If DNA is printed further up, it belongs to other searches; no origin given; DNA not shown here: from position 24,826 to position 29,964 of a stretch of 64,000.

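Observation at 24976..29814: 1612-aa STAND NTPase with putative N-terminal nuclease-like domain (Avs-like)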

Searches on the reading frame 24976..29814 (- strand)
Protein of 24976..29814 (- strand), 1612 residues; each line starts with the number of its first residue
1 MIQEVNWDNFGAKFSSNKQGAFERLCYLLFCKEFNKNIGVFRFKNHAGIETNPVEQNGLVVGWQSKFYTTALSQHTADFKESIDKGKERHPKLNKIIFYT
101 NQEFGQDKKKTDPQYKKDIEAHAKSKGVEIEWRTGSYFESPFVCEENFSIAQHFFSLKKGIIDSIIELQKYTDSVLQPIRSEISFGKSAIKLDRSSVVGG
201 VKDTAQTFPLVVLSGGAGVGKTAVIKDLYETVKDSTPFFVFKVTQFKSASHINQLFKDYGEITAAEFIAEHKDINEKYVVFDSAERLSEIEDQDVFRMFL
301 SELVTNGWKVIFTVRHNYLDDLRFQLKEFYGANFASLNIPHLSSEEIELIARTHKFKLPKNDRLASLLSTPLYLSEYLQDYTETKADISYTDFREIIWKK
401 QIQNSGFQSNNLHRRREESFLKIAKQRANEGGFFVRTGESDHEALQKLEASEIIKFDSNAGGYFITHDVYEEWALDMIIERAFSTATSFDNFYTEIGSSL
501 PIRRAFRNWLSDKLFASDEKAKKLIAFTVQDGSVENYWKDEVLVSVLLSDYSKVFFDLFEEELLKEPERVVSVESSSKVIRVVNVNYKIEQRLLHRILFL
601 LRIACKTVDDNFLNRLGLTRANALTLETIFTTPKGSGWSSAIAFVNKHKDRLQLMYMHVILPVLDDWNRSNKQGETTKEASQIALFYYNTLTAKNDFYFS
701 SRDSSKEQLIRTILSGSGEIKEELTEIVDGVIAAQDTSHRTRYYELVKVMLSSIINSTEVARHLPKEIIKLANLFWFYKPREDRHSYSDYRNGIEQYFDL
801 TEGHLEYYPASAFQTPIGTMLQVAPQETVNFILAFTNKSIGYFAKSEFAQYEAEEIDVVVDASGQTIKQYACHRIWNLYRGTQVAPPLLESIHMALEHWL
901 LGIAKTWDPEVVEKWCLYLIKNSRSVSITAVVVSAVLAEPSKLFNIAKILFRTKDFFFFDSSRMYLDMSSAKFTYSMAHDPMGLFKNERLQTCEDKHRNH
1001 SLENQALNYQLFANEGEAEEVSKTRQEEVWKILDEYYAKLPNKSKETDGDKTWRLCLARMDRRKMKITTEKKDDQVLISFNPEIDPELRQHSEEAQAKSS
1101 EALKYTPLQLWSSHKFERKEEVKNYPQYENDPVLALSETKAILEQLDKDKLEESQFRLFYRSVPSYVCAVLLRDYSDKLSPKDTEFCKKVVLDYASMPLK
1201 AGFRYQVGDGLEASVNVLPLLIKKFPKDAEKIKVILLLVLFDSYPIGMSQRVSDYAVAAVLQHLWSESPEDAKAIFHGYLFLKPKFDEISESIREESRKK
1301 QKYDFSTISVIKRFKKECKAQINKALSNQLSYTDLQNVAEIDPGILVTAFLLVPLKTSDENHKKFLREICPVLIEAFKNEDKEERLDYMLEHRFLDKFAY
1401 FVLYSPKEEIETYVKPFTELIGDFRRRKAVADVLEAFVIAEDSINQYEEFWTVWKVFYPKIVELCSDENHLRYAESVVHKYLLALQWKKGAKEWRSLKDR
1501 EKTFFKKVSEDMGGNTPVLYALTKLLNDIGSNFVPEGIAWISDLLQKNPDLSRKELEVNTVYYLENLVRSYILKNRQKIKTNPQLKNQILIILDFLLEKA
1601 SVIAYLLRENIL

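Call 5: search_protein_families(library=pfam, proteins=[window:24976-29814:-], max_evalue=0.1)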
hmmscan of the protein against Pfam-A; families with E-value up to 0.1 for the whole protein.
window:24976-29814:- (1612 aa): 9 families
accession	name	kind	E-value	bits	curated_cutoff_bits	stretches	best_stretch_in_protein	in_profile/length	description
PF05729.18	NACHT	-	9.8e-05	22.7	26.7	1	210-353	2-162/167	NACHT domain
PF13191.12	AAA_16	-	0.0015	19.5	32.6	1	206-239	22-55/167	AAA ATPase domain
PF13173.12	AAA_14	-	0.0026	18.2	27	1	209-292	3-79/129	AAA domain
PF20720.3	nSTAND3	-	0.0033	17.6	27.2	1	204-354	13-152/155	Novel STAND NTPase 3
PF04665.18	Pox_A32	-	0.006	16.5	22.8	0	207-256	13-60/242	Poxvirus A32 protein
PF13245.12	AAA_19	-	0.0063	17.1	25.1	1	207-253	10-58/134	AAA domain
PF00004.35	AAA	-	0.014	16.3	21.2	1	211-263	1-57/131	ATPase family associated with various cellular activities (AAA)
PF13401.12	AAA_22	-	0.026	15.3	27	0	210-262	7-61/130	AAA domain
PF12988.13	TraQ_transposon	-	0.081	13.3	27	0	1109-1163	52-105/133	TraQ conjugal transfer protein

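Call 6: search_protein_families(library=padloc, proteins=[window:24976-29814:-], max_evalue=0.1)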
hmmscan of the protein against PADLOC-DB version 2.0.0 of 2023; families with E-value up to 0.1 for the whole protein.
window:24976-29814:- (1612 aa): 1 family
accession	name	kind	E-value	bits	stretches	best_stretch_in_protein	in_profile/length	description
PDLC02169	Avs4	-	0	1964.3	1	4-1612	3-1570/1570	-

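Call 7: search_protein_families(library=ncbifam, proteins=[window:24976-29814:-], max_evalue=0.1)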
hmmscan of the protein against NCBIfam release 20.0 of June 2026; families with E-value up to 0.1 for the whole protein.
window:24976-29814:- (1612 aa): 5 families
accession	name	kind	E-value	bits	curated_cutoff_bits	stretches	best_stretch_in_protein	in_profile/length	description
NF041815.1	Avs4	equivalog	0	2051.7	1500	1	6-1612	1-1579/1579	AVAST type 4 anti-phage nuclease Avs4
TIGR03167.1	tRNA_sel_U_synt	equivalog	0.026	13.9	219.75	1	194-230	113-149/311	tRNA 2-selenouridine(34) synthase MnmH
NF008750.0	PRK11784.1-2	equivalog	0.029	13.5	241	0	194-230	126-161/346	tRNA 2-selenouridine(34) synthase MnmH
TIGR01448.2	helicase_RecD2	equivalog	0.047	11.8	500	0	204-235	327-358/713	SF1B family DNA helicase RecD2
NF011325.0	PRK14738.1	equivalog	0.053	12.8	263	0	206-267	11-69/206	guanylate kinase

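Call 8: search_solved_structures(query=window:24976-29814:-, show_alignments=1, max_evalue=0.01)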
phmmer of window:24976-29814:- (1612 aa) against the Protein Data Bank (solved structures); distinct sequences matched with E-value up to 0.01: 1.
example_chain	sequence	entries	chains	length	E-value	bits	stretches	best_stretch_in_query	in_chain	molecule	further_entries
8dgf_A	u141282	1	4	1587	0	1354.2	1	5-1612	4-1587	ATP-binding protein Avs4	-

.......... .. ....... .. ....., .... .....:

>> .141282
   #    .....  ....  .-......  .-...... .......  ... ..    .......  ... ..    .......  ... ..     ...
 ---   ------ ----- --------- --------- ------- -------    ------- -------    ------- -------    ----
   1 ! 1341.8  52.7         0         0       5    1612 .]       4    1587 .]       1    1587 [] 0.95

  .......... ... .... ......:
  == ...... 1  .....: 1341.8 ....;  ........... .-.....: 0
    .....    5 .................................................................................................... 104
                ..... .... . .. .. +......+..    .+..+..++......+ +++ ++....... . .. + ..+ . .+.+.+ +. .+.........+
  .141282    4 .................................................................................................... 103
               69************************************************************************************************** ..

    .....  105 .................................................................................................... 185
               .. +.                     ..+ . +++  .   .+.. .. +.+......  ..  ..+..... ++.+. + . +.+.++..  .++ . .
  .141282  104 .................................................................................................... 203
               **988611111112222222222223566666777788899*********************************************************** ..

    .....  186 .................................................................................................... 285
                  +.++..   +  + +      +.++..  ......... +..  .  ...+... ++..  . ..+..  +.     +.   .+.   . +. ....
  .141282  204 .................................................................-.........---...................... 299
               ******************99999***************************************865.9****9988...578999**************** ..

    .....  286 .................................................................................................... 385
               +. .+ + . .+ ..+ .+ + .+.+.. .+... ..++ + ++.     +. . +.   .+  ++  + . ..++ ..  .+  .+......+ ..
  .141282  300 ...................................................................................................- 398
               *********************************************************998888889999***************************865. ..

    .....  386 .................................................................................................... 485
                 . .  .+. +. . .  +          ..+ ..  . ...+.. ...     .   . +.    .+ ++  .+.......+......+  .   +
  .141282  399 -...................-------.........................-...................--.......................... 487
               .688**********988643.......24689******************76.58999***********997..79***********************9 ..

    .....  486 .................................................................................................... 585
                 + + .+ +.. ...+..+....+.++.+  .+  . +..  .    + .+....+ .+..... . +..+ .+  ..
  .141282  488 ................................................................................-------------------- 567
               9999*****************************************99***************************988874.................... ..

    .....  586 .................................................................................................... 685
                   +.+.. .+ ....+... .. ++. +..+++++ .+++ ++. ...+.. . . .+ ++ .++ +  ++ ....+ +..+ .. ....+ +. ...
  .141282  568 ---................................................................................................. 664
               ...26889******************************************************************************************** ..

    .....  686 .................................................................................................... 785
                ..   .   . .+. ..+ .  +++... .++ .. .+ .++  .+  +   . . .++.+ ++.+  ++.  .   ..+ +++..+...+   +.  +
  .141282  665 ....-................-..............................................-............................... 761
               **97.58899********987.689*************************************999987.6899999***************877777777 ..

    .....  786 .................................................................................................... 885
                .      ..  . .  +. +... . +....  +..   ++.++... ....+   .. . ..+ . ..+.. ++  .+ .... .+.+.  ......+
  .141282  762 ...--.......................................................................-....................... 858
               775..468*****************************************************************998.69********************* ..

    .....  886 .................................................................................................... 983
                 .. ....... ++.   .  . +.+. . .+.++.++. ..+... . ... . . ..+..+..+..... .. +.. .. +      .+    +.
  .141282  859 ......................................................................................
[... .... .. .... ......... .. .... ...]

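Call 13: find_homologous_proteins(query=window:24976-29814:-, max_evalue=1e-10)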
Query window:24976-29814:- (1612 aa): 1004 proteins with E <= 1e-10 among 8000 candidates; the best 120 are listed.
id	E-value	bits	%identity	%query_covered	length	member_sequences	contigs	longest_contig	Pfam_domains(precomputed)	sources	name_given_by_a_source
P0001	0.0e+0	3460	94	100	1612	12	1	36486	-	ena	-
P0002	0.0e+0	3160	85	100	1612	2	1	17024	PF13191.13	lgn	-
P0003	0.0e+0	3159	85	100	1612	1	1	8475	-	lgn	-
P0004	0.0e+0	2989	80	100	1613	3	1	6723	PF05729.19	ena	-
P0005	0.0e+0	2964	79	100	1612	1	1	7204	-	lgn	-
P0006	0.0e+0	2957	79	100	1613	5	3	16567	-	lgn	-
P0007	0.0e+0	2951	79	100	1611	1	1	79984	-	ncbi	ncbi:MAG: AVAST type 4 anti-phage nuclease Avs4 [Patescibacteria group bacterium]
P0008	0.0e+0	2925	78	100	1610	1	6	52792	-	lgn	-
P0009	0.0e+0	2903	78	100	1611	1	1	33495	-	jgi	jgi:hypothetical protein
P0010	0.0e+0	2897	78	100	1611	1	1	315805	-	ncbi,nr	ncbi:ATP-binding protein [Patescibacteria group bacterium]|nr:ATP-binding protein [Patescibacteria g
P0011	0.0e+0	2840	76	100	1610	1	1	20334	-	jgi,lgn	-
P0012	0.0e+0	2832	75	100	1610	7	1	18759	-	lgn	-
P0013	0.0e+0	2825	77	98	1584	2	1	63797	-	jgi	jgi:hypothetical protein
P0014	0.0e+0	2788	75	100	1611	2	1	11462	-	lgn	-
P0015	0.0e+0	2762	73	100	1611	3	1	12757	-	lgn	-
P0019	0.0e+0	2502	67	100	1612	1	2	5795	-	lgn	-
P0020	0.0e+0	2433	65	100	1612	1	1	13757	-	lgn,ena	-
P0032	0.0e+0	2353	64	100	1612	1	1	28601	-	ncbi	-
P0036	0.0e+0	2337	64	100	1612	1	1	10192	-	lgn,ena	-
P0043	0.0e+0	2247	61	100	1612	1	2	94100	-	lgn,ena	-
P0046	0.0e+0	2238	61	100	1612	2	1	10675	-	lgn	-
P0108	0.0e+0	1830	51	100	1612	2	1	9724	-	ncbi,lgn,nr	ncbi:MAG: hypothetical protein EKK46_06255 [Rhodocyclaceae bacterium]|nr:MAG: hypothetical protein E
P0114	0.0e+0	1812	51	100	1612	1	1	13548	-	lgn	-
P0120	0.0e+0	1802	51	100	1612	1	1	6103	-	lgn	-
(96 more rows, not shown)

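Call 18: find_encoding_contigs(protein=window:24976-29814:-, flank=10000, max_places=4)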
Protein window:24976-29814:- (1612 aa): 3 contigs read that carry it; 2 places shown.
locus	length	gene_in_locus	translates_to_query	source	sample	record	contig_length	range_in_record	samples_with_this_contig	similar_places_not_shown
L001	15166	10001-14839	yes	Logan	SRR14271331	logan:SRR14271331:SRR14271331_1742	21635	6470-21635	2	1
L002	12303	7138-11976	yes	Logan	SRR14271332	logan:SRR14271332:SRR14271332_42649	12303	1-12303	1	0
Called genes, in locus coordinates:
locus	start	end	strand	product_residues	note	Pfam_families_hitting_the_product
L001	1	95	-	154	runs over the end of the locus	PF04140:ICMT (faint)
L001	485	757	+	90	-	PF02583:Trns_repr_metal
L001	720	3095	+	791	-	PF00403:HMA, PF08282:Hydrolase_3 (faint), PF00122:E1-E2_ATPase, PF00702:Hydrolase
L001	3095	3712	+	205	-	-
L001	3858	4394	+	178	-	PF13628:DUF4142, PF03713:DUF305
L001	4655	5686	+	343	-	PF00403:HMA, PF13386:DsbD_2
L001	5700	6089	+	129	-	PF13473:Cupredoxin_1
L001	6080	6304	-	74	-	-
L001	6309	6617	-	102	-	-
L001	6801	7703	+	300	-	PF02661:Fic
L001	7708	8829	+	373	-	PF13651:EcoRI_methylase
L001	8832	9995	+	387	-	PF03235:GmrSD_N, PF01844:HNH (weak)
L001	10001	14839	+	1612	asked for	-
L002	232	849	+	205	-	-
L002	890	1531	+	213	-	PF13628:DUF4142, PF03713:DUF305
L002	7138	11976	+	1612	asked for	-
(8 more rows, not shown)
